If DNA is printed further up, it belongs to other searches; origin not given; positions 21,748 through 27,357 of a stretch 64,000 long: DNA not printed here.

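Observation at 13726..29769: Tandem duplication of an entire type IV pilus minor-pilin/tip-adhesin operon with diversified giant PilY1 adhesins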

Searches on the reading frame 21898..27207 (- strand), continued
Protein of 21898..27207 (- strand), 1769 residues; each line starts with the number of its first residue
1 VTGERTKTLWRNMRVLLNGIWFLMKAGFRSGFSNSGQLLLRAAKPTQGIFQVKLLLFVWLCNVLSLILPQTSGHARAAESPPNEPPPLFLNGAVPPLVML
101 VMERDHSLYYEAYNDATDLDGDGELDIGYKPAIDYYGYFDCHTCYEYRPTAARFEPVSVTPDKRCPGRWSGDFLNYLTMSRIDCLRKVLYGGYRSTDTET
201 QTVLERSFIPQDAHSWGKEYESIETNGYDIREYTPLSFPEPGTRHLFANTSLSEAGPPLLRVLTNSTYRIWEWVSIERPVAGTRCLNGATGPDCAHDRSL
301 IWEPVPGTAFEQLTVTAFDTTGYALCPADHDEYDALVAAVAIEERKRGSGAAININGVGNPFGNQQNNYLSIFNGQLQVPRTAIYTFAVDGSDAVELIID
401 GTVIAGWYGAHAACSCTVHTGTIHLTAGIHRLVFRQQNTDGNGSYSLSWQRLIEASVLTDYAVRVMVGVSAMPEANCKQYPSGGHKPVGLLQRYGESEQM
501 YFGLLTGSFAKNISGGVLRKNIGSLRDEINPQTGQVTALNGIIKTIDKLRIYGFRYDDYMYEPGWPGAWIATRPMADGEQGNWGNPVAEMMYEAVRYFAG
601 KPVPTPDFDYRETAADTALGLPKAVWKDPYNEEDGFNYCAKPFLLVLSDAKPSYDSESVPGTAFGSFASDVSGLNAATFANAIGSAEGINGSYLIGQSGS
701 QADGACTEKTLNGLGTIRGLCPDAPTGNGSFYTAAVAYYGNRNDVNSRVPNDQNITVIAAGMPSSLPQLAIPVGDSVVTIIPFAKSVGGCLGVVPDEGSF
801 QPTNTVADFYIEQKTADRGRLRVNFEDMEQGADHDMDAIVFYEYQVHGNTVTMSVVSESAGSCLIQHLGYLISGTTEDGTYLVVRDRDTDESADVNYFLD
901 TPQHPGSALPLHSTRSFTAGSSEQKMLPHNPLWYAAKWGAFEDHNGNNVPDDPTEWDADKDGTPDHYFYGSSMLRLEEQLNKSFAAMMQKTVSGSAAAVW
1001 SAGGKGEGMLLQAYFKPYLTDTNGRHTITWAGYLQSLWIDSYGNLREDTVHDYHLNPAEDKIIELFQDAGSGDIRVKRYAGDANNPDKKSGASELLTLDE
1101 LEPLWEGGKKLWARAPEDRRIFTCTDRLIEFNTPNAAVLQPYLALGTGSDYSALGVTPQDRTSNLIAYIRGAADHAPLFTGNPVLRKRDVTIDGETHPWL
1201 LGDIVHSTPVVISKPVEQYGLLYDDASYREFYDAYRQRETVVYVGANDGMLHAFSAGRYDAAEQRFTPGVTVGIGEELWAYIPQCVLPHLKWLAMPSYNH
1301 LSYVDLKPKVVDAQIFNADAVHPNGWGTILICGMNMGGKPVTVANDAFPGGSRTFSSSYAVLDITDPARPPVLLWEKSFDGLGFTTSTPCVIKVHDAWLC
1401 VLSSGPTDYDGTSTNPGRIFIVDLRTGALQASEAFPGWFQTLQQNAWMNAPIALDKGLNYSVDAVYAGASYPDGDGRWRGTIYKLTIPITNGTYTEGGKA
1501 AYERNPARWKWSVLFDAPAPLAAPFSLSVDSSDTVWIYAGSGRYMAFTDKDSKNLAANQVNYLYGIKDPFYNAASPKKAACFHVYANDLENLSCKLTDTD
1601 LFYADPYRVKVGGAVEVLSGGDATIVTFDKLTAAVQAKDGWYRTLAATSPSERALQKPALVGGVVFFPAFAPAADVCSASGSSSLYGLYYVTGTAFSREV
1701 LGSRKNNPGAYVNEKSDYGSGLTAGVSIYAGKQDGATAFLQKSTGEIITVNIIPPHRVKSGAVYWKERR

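Call 12: find_encoding_contigs(protein=P0121, flank=10000, max_places=3)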
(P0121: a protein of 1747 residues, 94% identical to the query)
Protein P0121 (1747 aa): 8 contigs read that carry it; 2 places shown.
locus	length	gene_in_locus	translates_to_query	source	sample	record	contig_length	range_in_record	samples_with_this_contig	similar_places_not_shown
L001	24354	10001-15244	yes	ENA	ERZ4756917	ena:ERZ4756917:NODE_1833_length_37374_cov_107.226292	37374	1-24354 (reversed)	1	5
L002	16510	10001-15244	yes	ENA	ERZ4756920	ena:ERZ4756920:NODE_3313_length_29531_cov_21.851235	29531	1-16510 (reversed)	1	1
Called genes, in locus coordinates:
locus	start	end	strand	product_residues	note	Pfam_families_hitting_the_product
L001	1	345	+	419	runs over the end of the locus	-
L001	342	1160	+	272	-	PF12838:Fer4_7 (faint), PF13237:Fer4_10 (weak)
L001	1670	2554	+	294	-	PF06293:Kdo, PF00069:Pkinase (faint)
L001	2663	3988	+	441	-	PF00890:FAD_binding_2 (weak), PF01134:GIDA (faint), PF01266:DAO (faint), PF01494:FAD_binding_3 (faint), PF03486:HI0933_like (faint), PF07992:Pyr_redox_2 (faint), PF12831:FAD_oxidored (weak)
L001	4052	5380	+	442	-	PF00070:Pyr_redox (weak), PF00890:FAD_binding_2 (weak), PF01134:GIDA (faint), PF01266:DAO (faint), PF01946:Thi4 (weak), PF03486:HI0933_like (weak), PF07992:Pyr_redox_2 (weak), PF12831:FAD_oxidored (weak), +1 more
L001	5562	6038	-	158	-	PF02780:Transketolase_C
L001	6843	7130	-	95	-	-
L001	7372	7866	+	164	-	PF07963:N_methyl (weak), PF12019:GspH (weak)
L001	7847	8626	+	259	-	PF07963:N_methyl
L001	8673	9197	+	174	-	PF07963:N_methyl (weak)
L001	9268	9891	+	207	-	-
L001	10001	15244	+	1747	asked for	PF28373:PilY1_homolog_dom, PF07691:PA14, PF05567:T4P_PilY1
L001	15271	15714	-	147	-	PF07963:N_methyl (weak)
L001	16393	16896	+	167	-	PF07963:N_methyl (weak)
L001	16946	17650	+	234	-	PF07963:N_methyl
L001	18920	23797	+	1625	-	PF28373:PilY1_homolog_dom, PF05567:T4P_PilY1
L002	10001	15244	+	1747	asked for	PF28373:PilY1_homolog_dom, PF07691:PA14, PF05567:T4P_PilY1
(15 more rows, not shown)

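Call 13: find_encoding_contigs(protein=P0122, flank=10000, max_places=3)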
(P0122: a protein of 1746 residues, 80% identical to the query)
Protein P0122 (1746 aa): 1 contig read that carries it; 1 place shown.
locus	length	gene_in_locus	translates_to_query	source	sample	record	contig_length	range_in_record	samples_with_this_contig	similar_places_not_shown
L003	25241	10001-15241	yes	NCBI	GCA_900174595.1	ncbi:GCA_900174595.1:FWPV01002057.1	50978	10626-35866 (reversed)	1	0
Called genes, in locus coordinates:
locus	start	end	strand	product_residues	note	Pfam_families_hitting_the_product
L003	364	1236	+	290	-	-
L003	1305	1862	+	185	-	-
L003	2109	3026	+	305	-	PF06293:Kdo, PF01636:APH (weak), PF00069:Pkinase (weak), PF19974:TCAD9 (weak)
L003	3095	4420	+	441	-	PF00070:Pyr_redox (faint), PF00890:FAD_binding_2 (weak), PF01266:DAO (faint), PF01494:FAD_binding_3 (faint), PF03486:HI0933_like (faint), PF07992:Pyr_redox_2 (faint), PF12831:FAD_oxidored (faint)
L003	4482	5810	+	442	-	PF00070:Pyr_redox (weak), PF00890:FAD_binding_2 (weak), PF01134:GIDA (faint), PF01494:FAD_binding_3 (weak), PF01946:Thi4 (weak), PF03486:HI0933_like (weak), PF07992:Pyr_redox_2 (weak), PF12831:FAD_oxidored, +1 more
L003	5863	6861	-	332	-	PF02126:PTE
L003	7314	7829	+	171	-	PF12019:GspH (weak)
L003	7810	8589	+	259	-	PF07963:N_methyl, PF16074:PilW (faint)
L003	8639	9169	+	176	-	-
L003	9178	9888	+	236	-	-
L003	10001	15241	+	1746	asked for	PF28373:PilY1_homolog_dom, PF07691:PA14 (weak), PF05567:T4P_PilY1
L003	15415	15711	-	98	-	PF07963:N_methyl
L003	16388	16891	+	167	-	PF07963:N_methyl, PF12019:GspH (faint)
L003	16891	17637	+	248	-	PF07963:N_methyl, PF27121:PpdB (weak)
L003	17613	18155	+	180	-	PF07963:N_methyl (weak)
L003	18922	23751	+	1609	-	PF28373:PilY1_homolog_dom, PF05567:T4P_PilY1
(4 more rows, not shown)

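Call 20: find_related_loci(query=A1, collection=genome_contigs, flank=10000)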
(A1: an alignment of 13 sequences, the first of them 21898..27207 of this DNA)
Query A1 (1769 aa) in genome_contigs; peptide patterns used: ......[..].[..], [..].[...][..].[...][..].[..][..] (x = any residue, [..] = any of these).
488 stretches matched a pattern; 388 encode a relative of the query (tblastn E <= 1e-3); the best 80 are kept; 77 distinct loci.
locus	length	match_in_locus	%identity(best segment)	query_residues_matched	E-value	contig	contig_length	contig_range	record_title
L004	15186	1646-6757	60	77-1767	0e+0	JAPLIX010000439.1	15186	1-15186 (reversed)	MAG: Proteobacteria bacterium isolate LacPavin_0419_WC90_MAG_50_6 LacPavin_0419_WC90_scaffold_240550, whole genome shotg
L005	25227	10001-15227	60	32-1767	0e+0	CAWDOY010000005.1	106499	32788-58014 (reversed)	MAG: uncultured delta proteobacterium isolate MFD04716.bin.2.301 genome assembly, contig: contig_12476, whole genome sho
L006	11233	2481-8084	45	10-1769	0e+0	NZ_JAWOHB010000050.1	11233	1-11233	MAG: Desulfosarcina sp. isolate CWP4-1.bin.65 k191_4321809, whole genome shotgun sequence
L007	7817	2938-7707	46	54-1574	0e+0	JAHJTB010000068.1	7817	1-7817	MAG: Proteobacteria bacterium isolate OS_PC_MetaG.mb.36 OS_PC_MetaG.mb.36_k141_88269, whole genome shotgun sequence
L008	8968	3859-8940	42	84-1701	0e+0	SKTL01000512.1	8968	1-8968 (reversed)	MAG: Thermomicrobiaceae bacterium isolate CSSed162cmA_58 CSSed16-2cmA-31028, whole genome shotgun sequence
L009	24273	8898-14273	40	56-1767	0e+0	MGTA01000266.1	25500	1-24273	MAG: Deltaproteobacteria bacterium RIFOXYD12_FULL_50_9 rifoxyd3_full_scaffold_926, whole genome shotgun sequence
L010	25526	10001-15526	44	51-1768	0e+0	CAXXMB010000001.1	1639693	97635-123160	MAG: uncultured Desulfatitalea sp. isolate 24a4592a-339c-494a-8bd6-25b06643d142 genome assembly, contig: contig_1, whole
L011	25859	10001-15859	44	86-1768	0e+0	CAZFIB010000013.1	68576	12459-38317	MAG TPA_asm: uncultured Thermodesulfobacteriota bacterium isolate SRP141376_co4_291 genome assembly, contig: NODE_704_le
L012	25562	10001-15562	39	87-1769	0e+0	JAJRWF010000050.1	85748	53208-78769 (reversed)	MAG: Deltaproteobacteria bacterium isolate Dive96_bin2.157 k141_888439, whole genome shotgun sequence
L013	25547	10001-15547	38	54-1767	0e+0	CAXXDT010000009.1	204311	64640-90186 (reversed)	MAG: uncultured Syntrophobacter sp. isolate 77c4d0fe-ff47-49b2-b771-50e4a4e8458d genome assembly, contig: contig_9, whol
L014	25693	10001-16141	40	63-1768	0e+0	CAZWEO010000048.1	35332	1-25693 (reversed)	MAG TPA_asm: uncultured Desulfobacterales bacterium isolate SRP077602_co5_466 genome assembly, contig: NODE_5914_length_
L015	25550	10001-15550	37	66-1767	0e+0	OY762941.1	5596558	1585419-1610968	MAG: uncultured Syntrophobacter sp. isolate 8beb1b32-fcc7-4ae2-b8e9-2f20d438afad genome assembly, chromosome: 1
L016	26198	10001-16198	41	52-1768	0e+0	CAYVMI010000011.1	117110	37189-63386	MAG TPA_asm: uncultured Desulfobacterales bacterium isolate SRP167671_co2_52 genome assembly, contig: NODE_156_length_11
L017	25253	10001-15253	42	49-1768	0e+0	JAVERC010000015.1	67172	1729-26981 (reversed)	MAG: Desulforegulaceae bacterium isolate BF1_10 scaffold_699_c1_biofilm_2017, whole genome shotgun sequence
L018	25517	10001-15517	44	52-1769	0e+0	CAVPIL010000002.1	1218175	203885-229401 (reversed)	MAG: uncultured delta proteobacterium isolate MFD09964.bin.2.197 genome assembly, contig: contig_13537, whole genome sho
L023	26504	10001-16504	45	30-1769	0e+0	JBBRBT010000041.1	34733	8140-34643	MAG: Desulfobulbales bacterium isolate Co_metawrap_2357 Cmw_2357_k141_18900294_length_34733_cov_10.9988, whole genome sh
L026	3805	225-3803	49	129-1769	0e+0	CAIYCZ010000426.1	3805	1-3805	MAG: uncultured delta proteobacterium isolate AlinenSedimentsD2_bin-0128 genome assembly, contig: bin-0128:426/635, whol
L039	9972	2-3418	54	642-1769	0e+0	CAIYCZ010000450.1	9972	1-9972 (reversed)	MAG: uncultured delta proteobacterium isolate AlinenSedimentsD2_bin-0128 genome assembly, contig: bin-0128:450/635, whol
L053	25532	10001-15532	44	53-1769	0e+0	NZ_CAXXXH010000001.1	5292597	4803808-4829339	MAG: uncultured Desulfosarcina sp. isolate 50816ded-68e0-41e8-a3df-c89a3961daa5 contig_1, whole genome shotgun sequence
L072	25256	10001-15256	47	77-1769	0e+0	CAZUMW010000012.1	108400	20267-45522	MAG TPA_asm: uncultured Thermodesulfobacteriota bacterium isolate SRP141376_co4_104 genome assembly, contig: NODE_267_le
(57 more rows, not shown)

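Call 29: search_solved_structures(query=window:21898-27207:-, max_evalue=1)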
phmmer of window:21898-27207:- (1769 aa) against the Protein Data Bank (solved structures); distinct sequences matched with E-value up to 1: 3.
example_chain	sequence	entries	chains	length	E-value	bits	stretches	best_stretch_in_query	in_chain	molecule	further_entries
3hx6_A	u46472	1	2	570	3.4e-13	50.9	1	1191-1735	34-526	Type 4 fimbrial biogenesis protein PilY1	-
6qdi_A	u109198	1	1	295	0.00016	22.2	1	345-458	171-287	PA14 domain-containing protein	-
4lqb_A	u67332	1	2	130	0.32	11.3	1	77-143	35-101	Uncharacterized protein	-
